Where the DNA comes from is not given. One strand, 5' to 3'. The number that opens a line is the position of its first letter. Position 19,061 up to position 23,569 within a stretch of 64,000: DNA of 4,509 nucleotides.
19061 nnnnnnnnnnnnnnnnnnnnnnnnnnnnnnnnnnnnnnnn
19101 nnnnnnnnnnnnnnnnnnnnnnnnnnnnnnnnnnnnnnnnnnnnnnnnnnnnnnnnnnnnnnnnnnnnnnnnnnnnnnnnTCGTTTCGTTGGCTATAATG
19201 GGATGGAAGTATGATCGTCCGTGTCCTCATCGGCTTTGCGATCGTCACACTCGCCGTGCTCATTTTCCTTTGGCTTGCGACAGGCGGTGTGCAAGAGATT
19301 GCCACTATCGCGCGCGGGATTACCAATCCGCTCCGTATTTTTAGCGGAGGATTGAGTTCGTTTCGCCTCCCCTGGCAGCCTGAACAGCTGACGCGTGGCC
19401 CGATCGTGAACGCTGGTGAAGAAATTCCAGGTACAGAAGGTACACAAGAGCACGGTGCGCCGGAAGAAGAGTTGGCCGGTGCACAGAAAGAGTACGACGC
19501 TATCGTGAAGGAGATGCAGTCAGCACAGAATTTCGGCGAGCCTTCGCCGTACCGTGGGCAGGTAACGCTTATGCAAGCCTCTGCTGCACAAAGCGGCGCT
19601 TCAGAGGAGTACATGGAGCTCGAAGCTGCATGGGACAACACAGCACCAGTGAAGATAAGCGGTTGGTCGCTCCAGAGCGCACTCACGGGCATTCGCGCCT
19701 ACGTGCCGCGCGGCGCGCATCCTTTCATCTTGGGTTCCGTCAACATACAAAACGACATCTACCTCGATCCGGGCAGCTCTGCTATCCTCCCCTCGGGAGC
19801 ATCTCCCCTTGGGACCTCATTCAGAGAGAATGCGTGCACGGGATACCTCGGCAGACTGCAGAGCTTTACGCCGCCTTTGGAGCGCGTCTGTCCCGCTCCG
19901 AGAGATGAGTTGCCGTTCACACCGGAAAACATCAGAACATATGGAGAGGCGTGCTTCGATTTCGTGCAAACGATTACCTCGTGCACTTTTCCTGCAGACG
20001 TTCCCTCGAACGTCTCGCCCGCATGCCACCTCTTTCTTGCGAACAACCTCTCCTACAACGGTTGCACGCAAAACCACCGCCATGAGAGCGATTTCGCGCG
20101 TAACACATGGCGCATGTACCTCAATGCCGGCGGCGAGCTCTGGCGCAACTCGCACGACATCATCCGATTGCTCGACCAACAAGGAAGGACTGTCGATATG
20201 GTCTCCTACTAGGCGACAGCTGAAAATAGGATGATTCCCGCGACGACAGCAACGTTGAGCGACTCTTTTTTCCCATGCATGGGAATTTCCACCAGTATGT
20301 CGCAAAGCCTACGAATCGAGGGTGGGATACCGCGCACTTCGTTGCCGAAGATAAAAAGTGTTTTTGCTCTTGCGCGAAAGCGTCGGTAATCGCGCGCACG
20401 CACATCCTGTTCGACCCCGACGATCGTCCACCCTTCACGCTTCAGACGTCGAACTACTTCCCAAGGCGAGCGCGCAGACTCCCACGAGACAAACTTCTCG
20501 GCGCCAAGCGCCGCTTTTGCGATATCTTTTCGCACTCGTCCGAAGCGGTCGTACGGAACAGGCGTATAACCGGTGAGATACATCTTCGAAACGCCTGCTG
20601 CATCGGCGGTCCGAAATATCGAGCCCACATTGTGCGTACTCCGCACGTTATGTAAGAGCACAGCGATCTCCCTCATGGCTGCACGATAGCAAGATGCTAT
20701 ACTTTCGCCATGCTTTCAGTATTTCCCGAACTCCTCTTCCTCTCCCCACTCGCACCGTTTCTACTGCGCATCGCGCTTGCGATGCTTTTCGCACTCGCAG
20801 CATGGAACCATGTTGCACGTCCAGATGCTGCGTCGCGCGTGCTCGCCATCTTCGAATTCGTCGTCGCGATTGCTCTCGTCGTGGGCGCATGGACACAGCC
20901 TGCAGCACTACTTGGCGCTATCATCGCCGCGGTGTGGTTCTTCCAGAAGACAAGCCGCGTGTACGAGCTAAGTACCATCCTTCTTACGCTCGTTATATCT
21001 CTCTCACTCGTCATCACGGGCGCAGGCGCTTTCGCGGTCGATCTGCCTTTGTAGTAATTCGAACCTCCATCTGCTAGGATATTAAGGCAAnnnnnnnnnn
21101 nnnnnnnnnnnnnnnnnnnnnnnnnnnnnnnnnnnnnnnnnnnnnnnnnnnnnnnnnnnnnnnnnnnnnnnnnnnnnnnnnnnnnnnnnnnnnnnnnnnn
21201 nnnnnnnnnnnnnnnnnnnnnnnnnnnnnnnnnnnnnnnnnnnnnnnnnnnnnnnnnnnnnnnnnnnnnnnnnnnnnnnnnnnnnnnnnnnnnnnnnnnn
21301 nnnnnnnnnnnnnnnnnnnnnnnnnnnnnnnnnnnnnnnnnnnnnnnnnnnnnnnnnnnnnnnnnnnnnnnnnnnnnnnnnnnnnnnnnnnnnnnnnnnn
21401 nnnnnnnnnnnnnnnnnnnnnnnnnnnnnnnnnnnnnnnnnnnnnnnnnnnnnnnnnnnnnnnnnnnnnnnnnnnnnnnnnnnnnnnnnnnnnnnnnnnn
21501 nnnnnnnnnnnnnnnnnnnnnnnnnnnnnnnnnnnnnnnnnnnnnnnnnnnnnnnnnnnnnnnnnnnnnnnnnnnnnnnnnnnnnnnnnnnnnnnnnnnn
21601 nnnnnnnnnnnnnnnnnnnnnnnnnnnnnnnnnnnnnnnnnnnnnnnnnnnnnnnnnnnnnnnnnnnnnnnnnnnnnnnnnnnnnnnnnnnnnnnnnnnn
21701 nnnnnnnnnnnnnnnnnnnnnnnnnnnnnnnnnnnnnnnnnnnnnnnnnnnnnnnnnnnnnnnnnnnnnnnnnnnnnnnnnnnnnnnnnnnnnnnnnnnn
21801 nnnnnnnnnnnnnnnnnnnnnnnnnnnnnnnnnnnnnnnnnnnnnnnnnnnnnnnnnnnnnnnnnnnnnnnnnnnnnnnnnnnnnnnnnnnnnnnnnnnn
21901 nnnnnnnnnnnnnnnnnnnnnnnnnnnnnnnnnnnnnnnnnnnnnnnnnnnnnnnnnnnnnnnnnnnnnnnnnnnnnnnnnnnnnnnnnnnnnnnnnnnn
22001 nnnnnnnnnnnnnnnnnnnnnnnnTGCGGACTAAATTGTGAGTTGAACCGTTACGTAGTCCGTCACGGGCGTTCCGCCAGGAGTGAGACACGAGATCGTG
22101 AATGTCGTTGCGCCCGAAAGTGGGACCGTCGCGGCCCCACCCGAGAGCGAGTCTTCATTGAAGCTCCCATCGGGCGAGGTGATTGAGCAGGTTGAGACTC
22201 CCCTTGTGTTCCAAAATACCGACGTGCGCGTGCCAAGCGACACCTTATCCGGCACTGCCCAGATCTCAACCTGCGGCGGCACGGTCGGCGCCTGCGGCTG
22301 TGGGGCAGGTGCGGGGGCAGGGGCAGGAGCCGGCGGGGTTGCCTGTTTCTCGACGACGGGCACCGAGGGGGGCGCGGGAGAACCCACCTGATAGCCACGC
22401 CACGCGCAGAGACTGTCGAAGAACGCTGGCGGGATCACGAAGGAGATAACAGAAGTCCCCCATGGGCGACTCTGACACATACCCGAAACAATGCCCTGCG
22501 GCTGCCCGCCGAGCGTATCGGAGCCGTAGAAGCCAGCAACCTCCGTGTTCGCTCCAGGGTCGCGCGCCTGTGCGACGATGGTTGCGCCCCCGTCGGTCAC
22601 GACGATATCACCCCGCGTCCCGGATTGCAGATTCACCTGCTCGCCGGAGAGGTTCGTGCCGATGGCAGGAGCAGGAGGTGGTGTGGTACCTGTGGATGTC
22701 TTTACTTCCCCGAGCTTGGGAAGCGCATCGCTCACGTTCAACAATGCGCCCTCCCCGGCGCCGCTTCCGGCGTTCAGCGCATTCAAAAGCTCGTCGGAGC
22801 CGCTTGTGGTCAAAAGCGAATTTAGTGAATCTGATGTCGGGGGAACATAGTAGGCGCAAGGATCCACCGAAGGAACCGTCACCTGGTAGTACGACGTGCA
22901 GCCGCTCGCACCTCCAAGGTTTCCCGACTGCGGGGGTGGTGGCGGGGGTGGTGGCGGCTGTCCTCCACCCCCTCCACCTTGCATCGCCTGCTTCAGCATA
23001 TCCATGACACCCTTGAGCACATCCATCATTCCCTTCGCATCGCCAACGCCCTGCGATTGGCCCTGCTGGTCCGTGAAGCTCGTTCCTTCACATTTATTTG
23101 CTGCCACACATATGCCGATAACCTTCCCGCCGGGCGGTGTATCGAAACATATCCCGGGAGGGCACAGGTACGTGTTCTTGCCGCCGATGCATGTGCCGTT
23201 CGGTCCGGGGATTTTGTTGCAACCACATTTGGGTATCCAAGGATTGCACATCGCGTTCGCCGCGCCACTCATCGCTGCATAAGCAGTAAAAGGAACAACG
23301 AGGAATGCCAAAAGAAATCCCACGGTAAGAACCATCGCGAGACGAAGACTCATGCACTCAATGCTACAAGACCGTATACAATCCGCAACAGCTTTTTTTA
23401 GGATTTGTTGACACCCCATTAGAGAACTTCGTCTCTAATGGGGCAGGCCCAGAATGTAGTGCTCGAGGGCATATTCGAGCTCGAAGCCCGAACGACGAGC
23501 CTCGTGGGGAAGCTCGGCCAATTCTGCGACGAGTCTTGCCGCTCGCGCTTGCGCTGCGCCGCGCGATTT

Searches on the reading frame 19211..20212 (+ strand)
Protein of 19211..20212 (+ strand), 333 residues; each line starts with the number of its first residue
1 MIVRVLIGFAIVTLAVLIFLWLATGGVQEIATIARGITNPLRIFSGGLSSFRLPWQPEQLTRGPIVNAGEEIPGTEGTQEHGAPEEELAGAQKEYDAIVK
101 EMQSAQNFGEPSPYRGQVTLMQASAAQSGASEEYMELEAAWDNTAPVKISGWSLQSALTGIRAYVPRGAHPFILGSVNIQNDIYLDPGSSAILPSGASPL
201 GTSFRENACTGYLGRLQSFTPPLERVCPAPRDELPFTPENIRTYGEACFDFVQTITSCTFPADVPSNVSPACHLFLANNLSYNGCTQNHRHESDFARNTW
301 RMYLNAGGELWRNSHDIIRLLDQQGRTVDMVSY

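Call 18: search_protein_families(library=pfam, proteins=[window:19211-20212:+], max_evalue=0.01)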
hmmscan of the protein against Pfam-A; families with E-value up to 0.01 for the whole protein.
window:19211-20212:+ (333 aa): 1 family
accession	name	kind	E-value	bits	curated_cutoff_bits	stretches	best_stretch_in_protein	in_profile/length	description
PF00932.25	LTD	-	2.6e-05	25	34.3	0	118-197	8-71/109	Lamin Tail Domain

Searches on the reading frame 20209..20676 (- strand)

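Call 18: search_protein_families(library=pfam, proteins=[window:20209-20676:-], max_evalue=0.01)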
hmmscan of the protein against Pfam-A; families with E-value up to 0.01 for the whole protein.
window:20209-20676:- (155 aa): 1 family
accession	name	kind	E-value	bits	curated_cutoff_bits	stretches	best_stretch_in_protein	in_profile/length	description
PF00588.24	SpoU_methylase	-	5.1e-33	114.6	29.7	1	4-151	2-142/142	SpoU rRNA Methylase family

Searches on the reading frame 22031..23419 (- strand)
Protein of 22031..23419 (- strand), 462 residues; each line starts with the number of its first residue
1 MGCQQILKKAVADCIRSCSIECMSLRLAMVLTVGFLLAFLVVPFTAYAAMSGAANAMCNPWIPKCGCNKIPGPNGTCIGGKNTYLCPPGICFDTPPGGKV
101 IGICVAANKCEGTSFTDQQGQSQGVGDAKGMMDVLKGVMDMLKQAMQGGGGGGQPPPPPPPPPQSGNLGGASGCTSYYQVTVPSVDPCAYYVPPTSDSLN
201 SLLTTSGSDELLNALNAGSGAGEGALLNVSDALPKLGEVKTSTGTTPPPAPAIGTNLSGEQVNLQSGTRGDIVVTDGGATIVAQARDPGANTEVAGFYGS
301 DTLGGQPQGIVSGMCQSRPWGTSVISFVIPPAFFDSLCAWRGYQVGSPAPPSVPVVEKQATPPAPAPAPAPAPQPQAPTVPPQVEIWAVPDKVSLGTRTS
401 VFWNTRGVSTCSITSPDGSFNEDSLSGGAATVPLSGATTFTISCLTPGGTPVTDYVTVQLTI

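Call 4: search_protein_families(library=pfam, proteins=[window:22031-23419:-], max_evalue=1)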
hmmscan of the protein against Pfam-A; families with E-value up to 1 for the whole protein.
window:22031-23419:- (462 aa): 1 family
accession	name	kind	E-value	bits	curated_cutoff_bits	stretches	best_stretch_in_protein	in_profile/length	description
PF01969.22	Ni_insertion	-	0.35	10.4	22.1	1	237-285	153-199/375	Nickel insertion protein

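Call 5: search_protein_families(library=ncbifam, proteins=[window:22031-23419:-], max_evalue=1)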
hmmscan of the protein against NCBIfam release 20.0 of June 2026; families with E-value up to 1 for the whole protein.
window:22031-23419:- (462 aa): 1 family
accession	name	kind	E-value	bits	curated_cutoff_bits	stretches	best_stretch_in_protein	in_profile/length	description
TIGR00299.2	nickel_LarC1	equivalog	0.047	13.4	90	1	237-287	84-134/165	nickel pincer cofactor biosynthesis protein LarC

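Call 9: find_homologous_proteins(query=window:22031-23419:-)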
Query window:22031-23419:- (462 aa): 322 proteins with E <= 0.001 among 8000 candidates; the best 120 are listed.
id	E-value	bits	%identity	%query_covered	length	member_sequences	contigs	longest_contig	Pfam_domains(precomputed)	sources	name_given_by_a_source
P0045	3.4e-163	562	63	92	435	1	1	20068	-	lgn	-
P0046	1.3e-158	547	61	95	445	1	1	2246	-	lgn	-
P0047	1.9e-156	540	59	95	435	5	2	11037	-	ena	-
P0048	1.5e-154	533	59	95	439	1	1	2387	-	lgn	-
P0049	1.4e-150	520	62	95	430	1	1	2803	-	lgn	-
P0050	2.4e-145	503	59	95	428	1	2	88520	-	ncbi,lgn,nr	ncbi:hypothetical protein HYW59_04180 [Candidatus Kaiserbacteria bacterium]|nr:hypothetical protein 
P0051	6.9e-145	501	59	95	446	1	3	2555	-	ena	-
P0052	1.7e-144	500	57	95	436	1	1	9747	-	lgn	-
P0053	4.5e-143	495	66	78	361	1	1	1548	-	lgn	-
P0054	1.8e-142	494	64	81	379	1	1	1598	-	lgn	-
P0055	4.7e-142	492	57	95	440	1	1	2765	-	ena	-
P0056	1.6e-138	480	57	94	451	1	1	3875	-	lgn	-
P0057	4.6e-138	479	60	82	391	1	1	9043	-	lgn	-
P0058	6.8e-136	472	64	79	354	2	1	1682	-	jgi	jgi:hypothetical protein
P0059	9.2e-136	471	57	95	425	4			-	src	-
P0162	2.4e-76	275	55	44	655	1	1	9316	PF00801.27,PF18911.7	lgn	-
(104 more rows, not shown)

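Call 26: predict_structure(alignment_id=A1)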
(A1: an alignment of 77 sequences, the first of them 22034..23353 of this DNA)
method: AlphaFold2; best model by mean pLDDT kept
length: 440 residues; sequences in the alignment: 77
mean_pLDDT: 75.3   pTM: 0.33
mean pLDDT of the five models: 75.3, 73.9, 73.4, 72.9, 71.1
residues with pLDDT >= 90: 148; 70-90: 147; 50-70: 59; < 50: 86
segments of 3 or more residues with pLDDT < 50: 125-138, 140-149, 172-188, 195-239
pLDDT, mean of each block of 10 residues (from residue 1): 78 82 68 97 97 97 97 92 97 89 70 71 51 43 42 80 84 42 44 46 37 34 38 46 77 91 85 86 86 91 86 91 85 63 59 75 93 88 94 86 84 91 94 90
secondary structure, 60 per line:
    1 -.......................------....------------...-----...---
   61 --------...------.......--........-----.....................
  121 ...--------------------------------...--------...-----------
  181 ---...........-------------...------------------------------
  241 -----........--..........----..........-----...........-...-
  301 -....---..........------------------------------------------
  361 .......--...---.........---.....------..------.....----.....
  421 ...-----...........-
elements in order: H2-24 H31-34 E47-49 E55-57 E69-71 E78-84 E87-94 E100-102 H103-123 E156-158 E167-169 H184-194 E246-253 E256-265 E270-279 H285-295 H302-305 H309-318 E361-367 E370-372 E376-384 E388-392 E407-411 E416-423 E429-439
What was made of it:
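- The domain is small (~80 aa: three strands and three helices, call 26).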

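Call 30: fold_search(model_id=the predicted structure, library=pdb)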
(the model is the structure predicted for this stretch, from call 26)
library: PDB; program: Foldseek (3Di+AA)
matches with E <= 10: 984; with E <= 0.001: 7
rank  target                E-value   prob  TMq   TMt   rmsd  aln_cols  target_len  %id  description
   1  2oxg_Y                5.4e-04  1.00  0.16  0.56   3.6        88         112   17  The SoxYZ Complex of Paracoccus pantotrophus (released 2007-05-22)
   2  2oxh_D                6.0e-04  1.00  0.16  0.57   3.6        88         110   17  The SOXYZ Complex of Paracoccus Pantotrophus (released 2007-05-22)
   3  2oxg_B                7.9e-04  1.00  0.16  0.56   3.6        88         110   17  The SoxYZ Complex of Paracoccus pantotrophus (released 2007-05-22)
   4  2oxg_D                8.3e-04  1.00  0.16  0.58   3.0        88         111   14  The SoxYZ Complex of Paracoccus pantotrophus (released 2007-05-22)
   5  2ox5_Y                8.8e-04  1.00  0.16  0.55   3.6        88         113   17  The SoxYZ complex of Paracoccus pantotrophus (released 2007-05-22)
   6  2ox5_D                9.8e-04  1.00  0.17  0.59   4.3        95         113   15  The SoxYZ complex of Paracoccus pantotrophus (released 2007-05-22)
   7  2oxh_Y                9.8e-04  1.00  0.16  0.56   3.5        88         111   17  The SOXYZ Complex of Paracoccus Pantotrophus (released 2007-05-22)
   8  2oxh_F                1.0e-03  1.00  0.16  0.57   2.9        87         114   13  The SOXYZ Complex of Paracoccus Pantotrophus (released 2007-05-22)
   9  2oxg_E                1.2e-03  1.00  0.17  0.66   2.1       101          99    9  The SoxYZ Complex of Paracoccus pantotrophus (released 2007-05-22)
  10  2ox5_F                1.3e-03  1.00  0.16  0.57   3.0        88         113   14  The SoxYZ complex of Paracoccus pantotrophus (released 2007-05-22)
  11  2oxh_B                1.4e-03  1.00  0.16  0.56   2.9        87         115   13  The SOXYZ Complex of Paracoccus Pantotrophus (released 2007-05-22)
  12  2ox5_B                1.5e-03  1.00  0.16  0.58   3.0        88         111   14  The SoxYZ complex of Paracoccus pantotrophus (released 2007-05-22)
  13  2oxg_F                1.5e-03  1.00  0.16  0.57   3.0        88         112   14  The SoxYZ Complex of Paracoccus pantotrophus (released 2007-05-22)
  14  2p9r_A                3.3e-03  1.00  0.14  0.45   5.4       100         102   13  Human alpha2-macroglogulin is composed of multiple domains, as predicted by homology with complement component C3 (released 2007-08-21)
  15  2ox5_C                3.7e-03  1.00  0.16  0.63   2.2       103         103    9  The SoxYZ complex of Paracoccus pantotrophus (released 2007-05-22)
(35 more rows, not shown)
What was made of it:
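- Closest known: PKD / bacterial Ig-like. Same: Similar ~85-residue beta-sandwich fold (Foldseek E 5e-4 to 1e-2, TM-score normalised to the target 0.55-0.69; call 30).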

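Call 44: search_solved_structures(query=A1, max_evalue=1)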
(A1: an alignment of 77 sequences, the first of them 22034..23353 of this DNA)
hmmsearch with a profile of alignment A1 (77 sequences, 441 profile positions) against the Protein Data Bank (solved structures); distinct sequences matched with E-value up to 1: 0.

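Call 46: search_protein_families(library=pfam, alignment_id=A1, max_evalue=0.01)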
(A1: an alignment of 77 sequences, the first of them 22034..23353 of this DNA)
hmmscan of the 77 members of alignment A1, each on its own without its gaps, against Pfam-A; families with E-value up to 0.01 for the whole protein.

A. member 1, window:22034-23353:- (440 aa): 0 families

B. families by the number of members that match (of 77 scanned): 2 families
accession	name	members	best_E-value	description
PF20609.3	pAdhesive_17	1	0.00071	Putative adhesive domain (group 17)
PF01298.24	TbpB_B_D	1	0.0038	C-lobe and N-lobe beta barrels of Tf-binding protein B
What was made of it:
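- No similarity to any Pfam, NCBIfam or PDB family (calls 4, 5, 44, 46).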

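Call 48: find_related_loci(query=A1, collection=genome_contigs, flank=10000)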
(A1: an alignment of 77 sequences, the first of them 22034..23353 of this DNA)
Query A1 (440 aa) in genome_contigs; peptide patterns used: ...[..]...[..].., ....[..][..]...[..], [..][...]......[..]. (x = any residue, [..] = any of these).
109 stretches matched a pattern; 71 encode a relative of the query (tblastn E <= 1e-3); 70 distinct loci.
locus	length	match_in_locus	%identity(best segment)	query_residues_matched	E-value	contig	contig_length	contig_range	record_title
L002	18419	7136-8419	59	1-440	3e-141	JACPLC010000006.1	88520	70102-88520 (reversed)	MAG: Candidatus Kaiserbacteria bacterium isolate NC_groundwater_511_Ag_S-0.1um_54_12 S35_SO-1_scaffold_219290, whole gen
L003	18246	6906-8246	54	4-440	2e-136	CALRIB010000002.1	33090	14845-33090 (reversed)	MAG: Candidatus Nomurabacteria bacterium isolate MaH-09apr19-211 genome assembly, contig: MaH-09apr19-C2895, whole genom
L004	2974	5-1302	63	1-440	4e-137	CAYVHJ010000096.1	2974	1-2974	MAG TPA_asm: uncultured Candidatus Saccharibacteria bacterium isolate SRP269290_co2_340 genome assembly, contig: NODE_56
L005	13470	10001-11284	50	20-440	9e-120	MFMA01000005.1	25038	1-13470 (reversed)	MAG: Candidatus Kaiserbacteria bacterium RIFCSPLOWO2_01_FULL_54_20 rifcsplowo2_01_scaffold_10792, whole genome shotgun s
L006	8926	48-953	70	151-440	4e-122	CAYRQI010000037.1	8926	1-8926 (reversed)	MAG TPA_asm: uncultured Candidatus Saccharibacteria bacterium isolate SRP124282_co5_37 genome assembly, contig: NODE_106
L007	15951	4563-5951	49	1-440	2e-117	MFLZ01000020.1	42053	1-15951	MAG: Candidatus Kaiserbacteria bacterium RIFCSPLOWO2_01_FULL_54_13 rifcsplowo2_01_scaffold_22408, whole genome shotgun s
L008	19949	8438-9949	46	1-440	7e-115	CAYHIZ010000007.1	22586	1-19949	MAG TPA_asm: uncultured Candidatus Saccharibacteria bacterium isolate ERP119705_co13_459 genome assembly, contig: NODE_2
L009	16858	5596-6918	49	1-440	9e-112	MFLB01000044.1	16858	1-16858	MAG: Candidatus Kaiserbacteria bacterium RIFCSPHIGHO2_01_FULL_58_22 rifcsphigho2_01_scaffold_7535, whole genome shotgun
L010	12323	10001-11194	48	32-440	2e-99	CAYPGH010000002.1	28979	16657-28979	MAG TPA_asm: uncultured Candidatus Saccharibacteria bacterium isolate SRP050083_co2_53 genome assembly, contig: NODE_100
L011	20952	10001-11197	46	32-440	6e-98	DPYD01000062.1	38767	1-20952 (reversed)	MAG TPA_asm: Candidatus Kaiserbacteria bacterium isolate UBA10103 contig_1143, whole genome shotgun sequence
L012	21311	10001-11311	43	1-440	2e-95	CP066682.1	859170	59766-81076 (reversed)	MAG: Candidatus Kaiserbacteria bacterium isolate NC_groundwater_79_Ag_B-0.1um_58_26 chromosome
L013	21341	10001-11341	43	3-440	2e-92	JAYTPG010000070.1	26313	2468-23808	MAG: Candidatus Kaiserbacteria bacterium isolate GFS_4339 GFS_4339_69, whole genome shotgun sequence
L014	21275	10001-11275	41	26-440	2e-91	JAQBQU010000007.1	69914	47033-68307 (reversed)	MAG: Candidatus Kaiserbacteria bacterium isolate RYN_381 scaffold_3947464, whole genome shotgun sequence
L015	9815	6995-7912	54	150-440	2e-90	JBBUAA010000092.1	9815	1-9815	MAG: Patescibacteria group bacterium isolate H52-bin072_1 H52_bin072_1_000000000092, whole genome shotgun sequence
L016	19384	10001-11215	44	26-440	2e-89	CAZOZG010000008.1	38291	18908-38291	MAG TPA_asm: uncultured Candidatus Saccharibacteria bacterium isolate SRP273308_co1_18 genome assembly, contig: NODE_100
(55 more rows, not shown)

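Call 67: fold_search(model_id=the predicted structure, library=viral)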
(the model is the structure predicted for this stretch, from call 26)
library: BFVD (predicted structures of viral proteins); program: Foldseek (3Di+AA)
matches with E <= 10: 799; with E <= 0.001: 5
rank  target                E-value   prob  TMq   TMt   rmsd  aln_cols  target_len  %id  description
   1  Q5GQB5                5.1e-05  1.00  0.16  0.13  20.3       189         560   16  Virion structural protein [Synechococcus phage S-PM2]
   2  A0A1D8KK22            6.5e-04  1.00  0.16  0.16  19.7       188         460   11  Rhs family protein-like protein [Synechococcus phage S-CAM3]
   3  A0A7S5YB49            7.7e-04  0.99  0.14  0.09  23.3       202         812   12  (no name in the UniProt tables at hand)
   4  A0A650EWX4            8.6e-04  1.00  0.18  0.09   9.2       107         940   14  (no name in the UniProt tables at hand)
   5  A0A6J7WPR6            9.1e-04  1.00  0.17  0.46   2.8        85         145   21  Uncharacterized protein [uncultured Caudovirales phage]
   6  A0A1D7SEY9            1.0e-03  1.00  0.16  0.15  20.3       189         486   15  PA14 domain-containing protein [Cyanophage S-RIM44]
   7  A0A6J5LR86            1.5e-03  0.57  0.15  0.09  36.8       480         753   12  Uncharacterized protein [uncultured Caudovirales phage]
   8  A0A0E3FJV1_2          1.7e-03  1.00  0.17  0.08  27.9       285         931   10  Virion structural protein [Synechococcus phage ACG-2014j]
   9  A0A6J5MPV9            1.9e-03  1.00  0.17  0.13  26.1       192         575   14  PKD domain containing protein [uncultured Caudovirales phage]
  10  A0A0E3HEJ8            2.0e-03  1.00  0.17  0.06   1.8        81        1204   18  Virion structural protein [Synechococcus phage ACG-2014i]
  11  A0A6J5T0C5            2.1e-03  0.97  0.15  0.15  22.9       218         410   16  Uncharacterized protein [uncultured Caudovirales phage]
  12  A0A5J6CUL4            2.3e-03  0.38  0.11  0.05  38.5       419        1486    8  Envelopment polyprotein (Fragment) [Fulton virus]
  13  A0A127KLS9            2.5e-03  1.00  0.16  0.12   2.5        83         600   23  Virion structural protein [Cyanophage S-RIM32]
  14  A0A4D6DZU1            2.6e-03  0.99  0.15  0.22  25.8       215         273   12  (no name in the UniProt tables at hand)
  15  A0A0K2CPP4            2.8e-03  1.00  0.16  0.08  19.8       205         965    7  LamG-like jellyroll fold domain-containing protein [Brevibacillus phage SecTim467]
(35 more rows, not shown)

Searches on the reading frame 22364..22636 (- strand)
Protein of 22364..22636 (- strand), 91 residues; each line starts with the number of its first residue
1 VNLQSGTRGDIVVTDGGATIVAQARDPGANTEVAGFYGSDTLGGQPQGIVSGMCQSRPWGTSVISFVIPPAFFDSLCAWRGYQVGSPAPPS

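Call 58: find_homologous_proteins(query=A4, max_evalue=0.01)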
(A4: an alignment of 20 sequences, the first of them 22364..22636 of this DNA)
Query A4 (20 sequences) (91 aa, profile of the alignment): 4 proteins with E <= 0.01 among 592 candidates.
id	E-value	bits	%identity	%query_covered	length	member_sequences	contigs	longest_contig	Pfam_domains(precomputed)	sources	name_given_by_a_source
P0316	1.4e-26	110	51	92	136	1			-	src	-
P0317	1.0e-14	72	76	42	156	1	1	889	-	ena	-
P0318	1.3e-13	68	64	40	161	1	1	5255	-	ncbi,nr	ncbi:MAG: hypothetical protein KBD06_04395, partial [Candidatus Pacebacteria bacterium]|nr:hypotheti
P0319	9.3e-6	43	67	29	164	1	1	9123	-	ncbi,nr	ncbi:MAG: hypothetical protein JO019_02600, partial [Candidatus Kaiserbacteria bacterium]|nr:hypothe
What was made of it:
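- It has not been found fused to anything else (call 58).
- Tried and rejected: Only 4 fragments were recovered (call 58).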
